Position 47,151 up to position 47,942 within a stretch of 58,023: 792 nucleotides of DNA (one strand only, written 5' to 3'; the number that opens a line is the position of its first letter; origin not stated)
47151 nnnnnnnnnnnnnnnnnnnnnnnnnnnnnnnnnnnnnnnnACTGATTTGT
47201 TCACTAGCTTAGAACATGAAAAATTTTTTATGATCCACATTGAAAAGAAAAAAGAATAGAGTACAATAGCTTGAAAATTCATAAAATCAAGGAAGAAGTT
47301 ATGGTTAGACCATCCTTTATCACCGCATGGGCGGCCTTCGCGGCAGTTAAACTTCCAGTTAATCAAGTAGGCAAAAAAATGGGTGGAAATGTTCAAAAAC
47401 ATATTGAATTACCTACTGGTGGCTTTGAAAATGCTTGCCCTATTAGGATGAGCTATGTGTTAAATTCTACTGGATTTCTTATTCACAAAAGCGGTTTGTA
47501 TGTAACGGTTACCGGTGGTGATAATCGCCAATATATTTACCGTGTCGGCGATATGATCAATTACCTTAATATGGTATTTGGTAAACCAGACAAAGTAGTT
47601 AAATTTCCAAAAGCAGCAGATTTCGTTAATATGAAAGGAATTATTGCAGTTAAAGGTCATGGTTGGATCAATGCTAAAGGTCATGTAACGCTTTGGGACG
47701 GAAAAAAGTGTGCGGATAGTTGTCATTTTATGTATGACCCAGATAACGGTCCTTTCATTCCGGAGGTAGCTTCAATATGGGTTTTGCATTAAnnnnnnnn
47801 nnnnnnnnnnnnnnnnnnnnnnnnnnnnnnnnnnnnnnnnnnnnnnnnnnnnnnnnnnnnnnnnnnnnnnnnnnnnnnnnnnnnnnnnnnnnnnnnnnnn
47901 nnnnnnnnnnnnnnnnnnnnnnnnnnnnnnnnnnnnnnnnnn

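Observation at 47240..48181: Orphan Tae4-Tai4 (T6SS-type cell-wall amidase effector + immunity) cassette inserted in the arginine deiminase locus, with no T6SS gene in sight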

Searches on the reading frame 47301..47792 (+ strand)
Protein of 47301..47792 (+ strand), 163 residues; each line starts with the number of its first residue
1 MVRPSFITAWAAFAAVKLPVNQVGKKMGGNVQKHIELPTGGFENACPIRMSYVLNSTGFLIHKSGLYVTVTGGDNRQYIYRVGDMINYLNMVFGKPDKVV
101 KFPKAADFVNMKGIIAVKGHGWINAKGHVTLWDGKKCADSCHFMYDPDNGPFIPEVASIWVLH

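Call 3: search_protein_families(library=pfam, proteins=[window:47301-47792:+], max_evalue=1)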
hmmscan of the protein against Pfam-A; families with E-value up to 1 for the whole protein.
window:47301-47792:+ (163 aa): 1 family
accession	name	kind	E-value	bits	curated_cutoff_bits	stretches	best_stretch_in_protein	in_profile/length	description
PF14113.12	Tae4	-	2e-20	73.5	27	1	42-139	1-106/125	Type VI secretion system (T6SS), amidase effector protein 4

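Call 4: search_protein_families(library=ncbifam, proteins=[window:47301-47792:+], max_evalue=1)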
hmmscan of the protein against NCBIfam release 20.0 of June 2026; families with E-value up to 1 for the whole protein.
window:47301-47792:+ (163 aa): 0 families

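Call 5: search_solved_structures(query=window:47301-47792:+, max_evalue=1, show_alignments=3)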
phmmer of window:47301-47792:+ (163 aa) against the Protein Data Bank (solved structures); distinct sequences matched with E-value up to 1: 4.
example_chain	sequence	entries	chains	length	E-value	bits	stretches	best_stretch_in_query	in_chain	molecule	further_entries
4j30_A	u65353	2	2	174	8e-63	214.8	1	1-162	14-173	Putative cytoplasmic protein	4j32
4hff_A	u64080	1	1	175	8.2e-63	214.8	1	1-162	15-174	Putative cytoplasmic protein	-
4jur_A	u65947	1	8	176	8.3e-63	214.8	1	1-162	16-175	Putative cytoplasmic protein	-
4hfk_A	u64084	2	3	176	7.5e-50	172.6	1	2-162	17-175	Putative cytoplasmic protein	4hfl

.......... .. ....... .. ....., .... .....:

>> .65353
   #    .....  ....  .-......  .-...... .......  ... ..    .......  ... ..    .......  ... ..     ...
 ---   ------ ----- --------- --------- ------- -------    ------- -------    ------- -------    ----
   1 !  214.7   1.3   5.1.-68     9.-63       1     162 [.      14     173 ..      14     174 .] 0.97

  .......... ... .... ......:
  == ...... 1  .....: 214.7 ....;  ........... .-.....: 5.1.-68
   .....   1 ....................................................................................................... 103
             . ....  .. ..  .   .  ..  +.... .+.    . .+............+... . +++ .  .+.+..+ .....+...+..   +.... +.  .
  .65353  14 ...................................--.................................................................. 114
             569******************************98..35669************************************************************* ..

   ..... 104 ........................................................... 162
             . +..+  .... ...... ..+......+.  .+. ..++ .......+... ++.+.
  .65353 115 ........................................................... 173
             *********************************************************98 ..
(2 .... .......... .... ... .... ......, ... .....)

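Call 9: find_homologous_proteins(query=window:47301-47792:+, max_evalue=0.001)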
Query window:47301-47792:+ (163 aa): 195 proteins with E <= 0.001 among 207 candidates; the best 120 are listed.
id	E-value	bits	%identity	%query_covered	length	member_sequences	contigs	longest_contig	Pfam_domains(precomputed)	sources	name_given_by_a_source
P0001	1.4e-109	382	100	100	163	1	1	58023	PF14113.13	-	-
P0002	1.8e-80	287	73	99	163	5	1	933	PF14113.13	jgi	jgi:hypothetical protein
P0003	1.9e-80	287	74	100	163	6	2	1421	PF14113.13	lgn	-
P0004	6.7e-79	282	73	100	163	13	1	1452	PF14113.13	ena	-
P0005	4.2e-78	279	72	100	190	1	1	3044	PF14113.13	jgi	jgi:Type VI secretion system (T6SS), amidase effector protein 4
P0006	2.9e-77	277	70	99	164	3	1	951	PF14113.13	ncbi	-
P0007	3.4e-77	276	72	100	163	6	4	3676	PF14113.13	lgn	-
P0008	6.4e-77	275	72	98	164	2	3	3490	PF14113.13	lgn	-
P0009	7.5e-77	275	71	100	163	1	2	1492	PF14113.13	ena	-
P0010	1.8e-76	274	68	100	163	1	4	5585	PF14113.13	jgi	jgi:hypothetical protein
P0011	2.1e-76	274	71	100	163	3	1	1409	PF14113.13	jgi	jgi:hypothetical protein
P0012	2.1e-76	274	71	100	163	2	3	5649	PF14113.13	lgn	-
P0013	3.5e-76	273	72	100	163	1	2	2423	PF14113.13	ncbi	-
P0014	7.6e-75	269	75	91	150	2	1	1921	PF14113.13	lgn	-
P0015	1.8e-74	268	68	99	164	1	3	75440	PF14113.13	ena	-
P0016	1.8e-74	267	68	99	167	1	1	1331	PF14113.13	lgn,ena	-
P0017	2.5e-74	267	67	99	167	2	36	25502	PF14113.13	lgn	-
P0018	1.6e-73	264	67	100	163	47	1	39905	PF14113.13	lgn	-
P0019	5.3e-73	263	67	100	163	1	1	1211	PF14113.13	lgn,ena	-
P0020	5.8e-73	263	69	100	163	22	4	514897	PF14113.13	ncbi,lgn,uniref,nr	ncbi:type VI secretion system amidase effector protein Tae4 [Burkholderia ubonensis]|uniref:type VI 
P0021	8.2e-73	262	69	100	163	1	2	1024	PF14113.13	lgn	-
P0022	2.6e-72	260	68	99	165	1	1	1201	PF14113.13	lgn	-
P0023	1.0e-71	259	67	100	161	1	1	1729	PF14113.13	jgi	jgi:hypothetical protein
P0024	1.2e-71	258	68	100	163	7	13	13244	PF14113.13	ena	-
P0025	2.0e-71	258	67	100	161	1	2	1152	PF14113.13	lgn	-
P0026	5.3e-71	256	67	100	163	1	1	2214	PF14113.13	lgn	-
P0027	5.7e-71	256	65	100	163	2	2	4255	PF14113.13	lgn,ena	-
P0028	7.2e-71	256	74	91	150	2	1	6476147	PF14113.13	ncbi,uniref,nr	ncbi:cytoplasmic protein [Caldimonas brevitalea]|uniref:Cytoplasmic protein n=2 Tax=Caldimonas brevi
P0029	7.2e-71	256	68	100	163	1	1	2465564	PF14113.13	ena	-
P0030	9.1e-71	255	66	100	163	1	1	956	PF14113.13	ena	-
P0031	1.5e-70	255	67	100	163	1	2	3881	PF14113.13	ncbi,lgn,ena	-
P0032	4.5e-70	253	67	99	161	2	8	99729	PF14113.13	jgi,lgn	jgi:hypothetical protein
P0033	7.2e-70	253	63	99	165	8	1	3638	PF14113.13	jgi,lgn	jgi:Type VI secretion system (T6SS), amidase effector protein 4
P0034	7.4e-70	252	67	100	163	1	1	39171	PF14113.13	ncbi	-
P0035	7.8e-70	252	67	99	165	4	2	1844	PF14113.13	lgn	-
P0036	7.9e-70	252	65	99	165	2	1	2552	PF14113.13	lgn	-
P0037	1.5e-69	251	66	99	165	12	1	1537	PF14113.13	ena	-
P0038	1.6e-69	251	66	99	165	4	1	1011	PF14113.13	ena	-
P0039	2.4e-69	251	66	99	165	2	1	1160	PF14113.13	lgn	-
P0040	3.5e-69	250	66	99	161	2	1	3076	PF14113.13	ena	-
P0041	6.0e-69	250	67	99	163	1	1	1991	PF14113.13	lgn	-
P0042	8.6e-69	249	66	99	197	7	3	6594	PF14113.13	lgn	-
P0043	8.7e-69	249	63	99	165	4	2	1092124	PF14113.13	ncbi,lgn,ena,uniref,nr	ncbi:Uncharacterised protein [Bordetella ansorpii]|uniref:Cytoplasmic protein n=2 Tax=Bordetella ans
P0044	1.7e-68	248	71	91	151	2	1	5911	PF14113.13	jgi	-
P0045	1.8e-68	248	71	91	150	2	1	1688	PF14113.13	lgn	-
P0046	1.9e-68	248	64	99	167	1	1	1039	PF14113.13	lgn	-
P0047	2.3e-68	248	67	99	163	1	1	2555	PF14113.13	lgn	-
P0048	2.6e-68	247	65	96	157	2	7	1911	PF14113.13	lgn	-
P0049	5.0e-68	247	65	99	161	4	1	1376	PF14113.13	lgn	-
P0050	9.1e-68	246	69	91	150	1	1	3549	PF14113.13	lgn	-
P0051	1.3e-67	245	67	99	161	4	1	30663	PF14113.13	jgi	jgi:hypothetical protein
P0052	1.4e-67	245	72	91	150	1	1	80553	PF14113.13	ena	-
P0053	1.6e-67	245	64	99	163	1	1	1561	PF14113.13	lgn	-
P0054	1.9e-67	245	65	99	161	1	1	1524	PF14113.13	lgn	-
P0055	2.7e-67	244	63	100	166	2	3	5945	PF14113.13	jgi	jgi:hypothetical protein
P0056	4.0e-67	244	69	91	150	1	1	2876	PF14113.13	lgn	-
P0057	4.2e-67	244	64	98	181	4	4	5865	PF14113.13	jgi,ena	jgi:hypothetical protein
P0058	4.5e-67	243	71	91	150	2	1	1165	PF14113.13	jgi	jgi:hypothetical protein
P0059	1.0e-66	242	66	99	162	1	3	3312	PF14113.13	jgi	jgi:hypothetical protein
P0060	1.1e-66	242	64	99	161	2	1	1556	PF14113.13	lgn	-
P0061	1.3e-66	242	64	100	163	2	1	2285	PF14113.13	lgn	-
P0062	1.5e-66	242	64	99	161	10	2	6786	PF14113.13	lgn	-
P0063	2.2e-66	241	65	98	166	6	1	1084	PF14113.13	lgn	-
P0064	3.3e-66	241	66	99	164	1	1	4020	PF14113.13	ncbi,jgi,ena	jgi:hypothetical protein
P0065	5.9e-66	240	64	99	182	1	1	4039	PF14113.13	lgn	-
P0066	1.7e-65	238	64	98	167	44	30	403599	PF14113.13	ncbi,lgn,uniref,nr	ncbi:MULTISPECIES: type VI secretion system amidase effector protein Tae4 [unclassified Delftia]|uni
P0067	2.8e-65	238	64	99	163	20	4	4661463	PF14113.13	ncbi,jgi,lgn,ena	-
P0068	3.6e-65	237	66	99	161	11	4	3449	PF14113.13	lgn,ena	-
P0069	4.1e-65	237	68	91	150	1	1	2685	PF14113.13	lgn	-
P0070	4.4e-65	237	64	99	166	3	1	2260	PF14113.13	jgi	jgi:hypothetical protein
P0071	5.0e-65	237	63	100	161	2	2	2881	PF14113.13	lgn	-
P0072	9.1e-65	236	68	90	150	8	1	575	PF14113.13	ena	-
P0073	1.4e-64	235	64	99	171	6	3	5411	PF14113.13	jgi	jgi:hypothetical protein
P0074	1.5e-64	235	63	99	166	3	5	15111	PF14113.13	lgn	-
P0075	2.5e-64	234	66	91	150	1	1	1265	PF14113.13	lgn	-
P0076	2.8e-64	234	63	99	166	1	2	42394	PF14113.13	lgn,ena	-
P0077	2.6e-63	231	63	97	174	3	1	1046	PF14113.13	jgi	-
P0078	4.3e-63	230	61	99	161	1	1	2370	PF14113.13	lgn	-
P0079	7.5e-63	230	68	91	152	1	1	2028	PF14113.13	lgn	-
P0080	7.9e-63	230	62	99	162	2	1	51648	PF14113.13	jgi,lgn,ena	-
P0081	9.1e-63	229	64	100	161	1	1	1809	PF14113.13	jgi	jgi:hypothetical protein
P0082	1.5e-62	229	61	100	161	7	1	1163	PF14113.13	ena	-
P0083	1.6e-62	229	63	99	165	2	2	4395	PF14113.13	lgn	-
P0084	1.9e-62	228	69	91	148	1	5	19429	PF14113.13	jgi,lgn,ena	jgi:hypothetical protein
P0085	1.9e-62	228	64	91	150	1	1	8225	PF14113.13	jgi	jgi:hypothetical protein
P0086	2.3e-62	228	62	99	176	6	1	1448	PF14113.13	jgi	jgi:hypothetical protein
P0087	2.5e-62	228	64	99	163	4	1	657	PF14113.13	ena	-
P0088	2.7e-62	228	61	100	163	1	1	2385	PF14113.13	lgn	-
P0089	6.3e-62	227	61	99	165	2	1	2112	PF14113.13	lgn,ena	-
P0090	7.5e-62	226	65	91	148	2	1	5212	PF14113.13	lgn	-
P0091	8.3e-62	226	66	91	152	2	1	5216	PF14113.13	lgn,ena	-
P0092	1.1e-61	226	62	99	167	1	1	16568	PF14113.13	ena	-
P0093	1.8e-61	225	59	99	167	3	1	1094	PF14113.13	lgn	-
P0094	4.6e-61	224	60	99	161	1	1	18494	PF14113.13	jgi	jgi:hypothetical protein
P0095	8.4e-61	223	66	91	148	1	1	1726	PF14113.13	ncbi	-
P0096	1.1e-60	223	62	99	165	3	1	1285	PF14113.13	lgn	-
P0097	2.2e-60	222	65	91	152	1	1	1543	PF14113.13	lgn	-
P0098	2.4e-60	221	58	99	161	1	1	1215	PF14113.13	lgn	-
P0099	2.5e-60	221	61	98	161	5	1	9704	PF14113.13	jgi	-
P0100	2.6e-60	221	59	99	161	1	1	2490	PF14113.13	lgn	-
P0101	3.1e-60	221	60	99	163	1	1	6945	PF14113.13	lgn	-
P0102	3.9e-60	221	62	91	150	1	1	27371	PF14113.13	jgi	jgi:hypothetical protein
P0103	6.2e-60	220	59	99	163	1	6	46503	PF14113.13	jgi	jgi:hypothetical protein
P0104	7.0e-60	220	58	100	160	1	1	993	PF14113.13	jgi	jgi:hypothetical protein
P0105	4.1e-59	217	67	86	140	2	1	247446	PF14113.13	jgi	-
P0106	1.1e-58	216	59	99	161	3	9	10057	PF14113.13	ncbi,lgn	-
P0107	1.1e-58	216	62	91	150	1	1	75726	PF14113.13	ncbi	ncbi:MAG: type VI secretion system amidase effector protein Tae4 [Rhodocyclaceae bacterium]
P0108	4.8e-58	214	56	99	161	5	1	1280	PF14113.13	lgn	-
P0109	5.2e-58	214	59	99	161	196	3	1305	PF14113.13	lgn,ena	-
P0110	7.6e-58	213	59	99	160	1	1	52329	PF14113.13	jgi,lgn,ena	-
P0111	8.7e-58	213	58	100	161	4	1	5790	PF14113.13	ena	-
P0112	1.3e-57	213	57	99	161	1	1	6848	PF14113.13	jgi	jgi:hypothetical protein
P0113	1.5e-57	212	57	99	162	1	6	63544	PF14113.13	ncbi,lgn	-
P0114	1.8e-57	212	59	95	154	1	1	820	PF14113.13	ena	-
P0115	1.8e-57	212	60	91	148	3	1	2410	PF14113.13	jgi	jgi:hypothetical protein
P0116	3.9e-57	211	58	99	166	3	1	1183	PF14113.13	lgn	-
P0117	4.2e-57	211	58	98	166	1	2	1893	PF14113.13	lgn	-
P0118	5.3e-57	211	60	99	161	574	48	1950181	PF14113.13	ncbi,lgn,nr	ncbi:type VI secretion system amidase effector protein Tae4 [Salmonella enterica]|nr:hypothetical pr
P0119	1.0e-56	210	58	99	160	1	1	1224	PF14113.13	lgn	-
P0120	1.1e-56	210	56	99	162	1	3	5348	PF14113.13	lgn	-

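Call 15: find_encoding_contigs(protein=window:47301-47792:+, flank=10000, max_places=6)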
Protein window:47301-47792:+ (163 aa): no gene with exactly this product is on record in the collection.

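Call 19: find_related_loci(query=window:47301-47792:+, collection=genome_contigs, flank=10000)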
Query window:47301-47792:+ (163 aa) in genome_contigs; peptide patterns used: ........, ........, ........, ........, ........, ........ (x = any residue, [..] = any of these).
20 stretches matched a pattern, but none encodes a relative of the query by tblastn (E <= 1e-3).

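Call 21: find_related_loci(query=A1, collection=genome_contigs, flank=10000)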
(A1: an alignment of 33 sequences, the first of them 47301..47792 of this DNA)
Query A1 (163 aa) in genome_contigs; peptide patterns used: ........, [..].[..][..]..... (x = any residue, [..] = any of these).
108 stretches matched a pattern; 75 encode a relative of the query (tblastn E <= 1e-3); 75 distinct loci.
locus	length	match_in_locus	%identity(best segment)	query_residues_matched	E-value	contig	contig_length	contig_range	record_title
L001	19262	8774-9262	72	1-163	1e-79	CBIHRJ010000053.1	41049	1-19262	MAG TPA_asm: uncultured Noviherbaspirillum sp. isolate SRR18156188_binner12_Refined_43 genome assembly, contig: ERZ27336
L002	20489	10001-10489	68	1-163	3e-77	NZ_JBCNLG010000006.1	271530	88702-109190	MAG: Roseateles sp. isolate SMAGNO43 Contig6, whole genome shotgun sequence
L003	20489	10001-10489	67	1-163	3e-77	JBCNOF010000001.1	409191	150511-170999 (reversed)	MAG: Roseateles sp. isolate SMAGNO120 Contig1, whole genome shotgun sequence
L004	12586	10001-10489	65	1-163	1e-75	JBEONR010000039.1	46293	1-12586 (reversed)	Oxalobacteraceae bacterium GrIS 1.11 Ga0418724_039, whole genome shotgun sequence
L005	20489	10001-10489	67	1-163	1e-74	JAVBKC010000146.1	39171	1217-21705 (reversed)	MAG: Niveibacterium sp. isolate GLO_MAG_00185 c_000009491322, whole genome shotgun sequence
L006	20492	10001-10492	67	1-162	4e-74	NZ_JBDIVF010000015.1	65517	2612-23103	Uliginosibacterium paludis strain KBP-13 KCTC42655_scaffold15, whole genome shotgun sequence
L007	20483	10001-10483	63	3-163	3e-73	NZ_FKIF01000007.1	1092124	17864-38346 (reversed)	Bordetella ansorpii strain H050680373, whole genome shotgun sequence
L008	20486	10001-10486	66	1-162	2e-71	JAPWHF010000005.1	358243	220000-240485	Zoogloeaceae bacterium G21618-S1 NODE_5_length_358243_cov_46.9116, whole genome shotgun sequence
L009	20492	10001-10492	66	1-162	3e-71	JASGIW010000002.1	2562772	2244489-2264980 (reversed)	MAG: Propionivibrio sp. isolate 5N370 JMF-2111-06-0005.ont.bin.370_1, whole genome shotgun sequence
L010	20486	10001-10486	63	1-162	4e-71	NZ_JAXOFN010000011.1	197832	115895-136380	Massilia luteola strain NEAU-G-C5 Scaffold10_2, whole genome shotgun sequence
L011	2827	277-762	65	1-162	6e-72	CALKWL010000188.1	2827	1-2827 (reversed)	MAG TPA_asm: uncultured Gammaproteobacteria bacterium isolate SRR6007445_bin.51_CONCOCT_v1.1_MAG genome assembly, contig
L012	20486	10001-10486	65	1-162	2e-70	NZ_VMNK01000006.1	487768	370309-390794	Denitromonas halophila strain SFB-3 k141_69, whole genome shotgun sequence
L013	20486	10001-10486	65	3-162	9e-70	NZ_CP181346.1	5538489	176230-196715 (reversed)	Delftia sp. PS-11 chromosome, complete genome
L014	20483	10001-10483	61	3-163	1e-69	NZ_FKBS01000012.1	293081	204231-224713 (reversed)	Bordetella ansorpii strain SMC-8986T, whole genome shotgun sequence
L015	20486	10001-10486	62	1-162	9e-70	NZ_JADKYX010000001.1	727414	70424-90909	Massilia rhizosphaerae strain NEAU-GH312 Scaffold1, whole genome shotgun sequence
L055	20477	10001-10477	50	2-162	7e-49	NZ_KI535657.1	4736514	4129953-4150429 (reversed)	Enterobacter sp. MGH 24 addUF-supercont-complete, whole genome shotgun sequence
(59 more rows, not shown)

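Call 31: find_encoding_contigs(protein=P0012, flank=10000, max_places=3)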
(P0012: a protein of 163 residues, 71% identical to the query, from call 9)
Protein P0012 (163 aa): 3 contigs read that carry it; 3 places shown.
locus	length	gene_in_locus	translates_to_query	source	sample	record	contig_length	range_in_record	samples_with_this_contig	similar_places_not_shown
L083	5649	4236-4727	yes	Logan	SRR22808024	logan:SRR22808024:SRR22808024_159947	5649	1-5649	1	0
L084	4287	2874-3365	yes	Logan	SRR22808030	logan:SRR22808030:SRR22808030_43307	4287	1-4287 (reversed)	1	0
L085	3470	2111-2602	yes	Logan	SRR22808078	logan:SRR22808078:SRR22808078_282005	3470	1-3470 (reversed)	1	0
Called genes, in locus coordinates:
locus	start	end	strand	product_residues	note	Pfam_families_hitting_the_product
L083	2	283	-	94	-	?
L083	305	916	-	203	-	PF03352:Adenine_glyco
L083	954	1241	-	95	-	-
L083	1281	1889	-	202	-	PF00440:TetR_N, PF21993:TetR_C_13_2 (weak)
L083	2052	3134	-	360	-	-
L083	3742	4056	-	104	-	-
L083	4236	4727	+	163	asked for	PF14113:Tae4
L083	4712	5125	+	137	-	PF16695:Tai4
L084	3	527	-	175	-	?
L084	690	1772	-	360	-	-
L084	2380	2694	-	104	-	-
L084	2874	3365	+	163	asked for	PF14113:Tae4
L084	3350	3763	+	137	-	PF16695:Tai4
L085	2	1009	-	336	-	?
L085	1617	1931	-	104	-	-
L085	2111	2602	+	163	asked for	PF14113:Tae4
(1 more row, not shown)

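Call 32: find_encoding_contigs(protein=P0010, flank=10000, max_places=4)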
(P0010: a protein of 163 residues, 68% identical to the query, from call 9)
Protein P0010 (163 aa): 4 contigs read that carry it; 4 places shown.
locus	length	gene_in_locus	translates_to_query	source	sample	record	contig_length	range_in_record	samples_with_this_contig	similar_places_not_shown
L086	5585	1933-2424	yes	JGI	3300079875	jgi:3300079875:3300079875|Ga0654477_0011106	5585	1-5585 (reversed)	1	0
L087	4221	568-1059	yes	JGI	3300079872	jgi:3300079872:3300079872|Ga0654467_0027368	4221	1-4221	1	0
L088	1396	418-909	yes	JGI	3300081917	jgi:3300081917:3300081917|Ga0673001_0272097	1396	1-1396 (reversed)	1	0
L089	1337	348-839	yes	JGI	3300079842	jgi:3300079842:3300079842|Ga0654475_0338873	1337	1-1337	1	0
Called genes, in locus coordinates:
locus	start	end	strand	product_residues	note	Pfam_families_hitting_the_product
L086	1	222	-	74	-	?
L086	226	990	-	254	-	PF00814:TsaD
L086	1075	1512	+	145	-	PF00903:Glyoxalase, PF12681:Glyoxalase_2, PF18029:Glyoxalase_6 (weak)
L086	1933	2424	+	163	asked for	PF14113:Tae4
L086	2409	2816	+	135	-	PF16695:Tai4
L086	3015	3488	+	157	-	-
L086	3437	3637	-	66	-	-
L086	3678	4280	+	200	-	-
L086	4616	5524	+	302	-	PF05433:Rick_17kDa_Anti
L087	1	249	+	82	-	?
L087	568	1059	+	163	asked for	PF14113:Tae4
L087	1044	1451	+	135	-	PF16695:Tai4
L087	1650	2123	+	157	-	-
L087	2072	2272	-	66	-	-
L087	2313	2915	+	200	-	-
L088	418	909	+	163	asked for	PF14113:Tae4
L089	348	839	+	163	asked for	PF14113:Tae4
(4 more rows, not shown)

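Call 33: find_encoding_contigs(protein=P0007, flank=10000, max_places=4)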
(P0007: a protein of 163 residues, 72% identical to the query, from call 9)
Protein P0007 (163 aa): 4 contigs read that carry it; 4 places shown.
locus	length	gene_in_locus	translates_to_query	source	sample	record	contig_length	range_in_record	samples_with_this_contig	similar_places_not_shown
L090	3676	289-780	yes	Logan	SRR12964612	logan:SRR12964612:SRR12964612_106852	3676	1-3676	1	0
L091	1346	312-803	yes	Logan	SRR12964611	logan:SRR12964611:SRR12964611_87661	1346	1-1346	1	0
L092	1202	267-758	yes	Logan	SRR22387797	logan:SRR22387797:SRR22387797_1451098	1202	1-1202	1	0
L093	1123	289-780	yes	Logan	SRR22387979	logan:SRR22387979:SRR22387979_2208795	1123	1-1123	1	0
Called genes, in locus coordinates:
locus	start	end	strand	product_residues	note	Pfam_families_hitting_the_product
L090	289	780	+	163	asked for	PF14113:Tae4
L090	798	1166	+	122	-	PF16695:Tai4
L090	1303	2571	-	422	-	PF00565:SNase (faint), PF00932:LTD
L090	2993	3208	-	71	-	PF13275:S4_2, PF01479:S4 (weak)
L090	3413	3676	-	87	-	?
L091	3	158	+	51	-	?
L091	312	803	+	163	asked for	PF14113:Tae4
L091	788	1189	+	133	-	PF16695:Tai4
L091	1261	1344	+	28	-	?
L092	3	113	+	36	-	?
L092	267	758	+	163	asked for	PF14113:Tae4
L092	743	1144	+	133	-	PF16695:Tai4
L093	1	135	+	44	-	?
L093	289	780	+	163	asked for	PF14113:Tae4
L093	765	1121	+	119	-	?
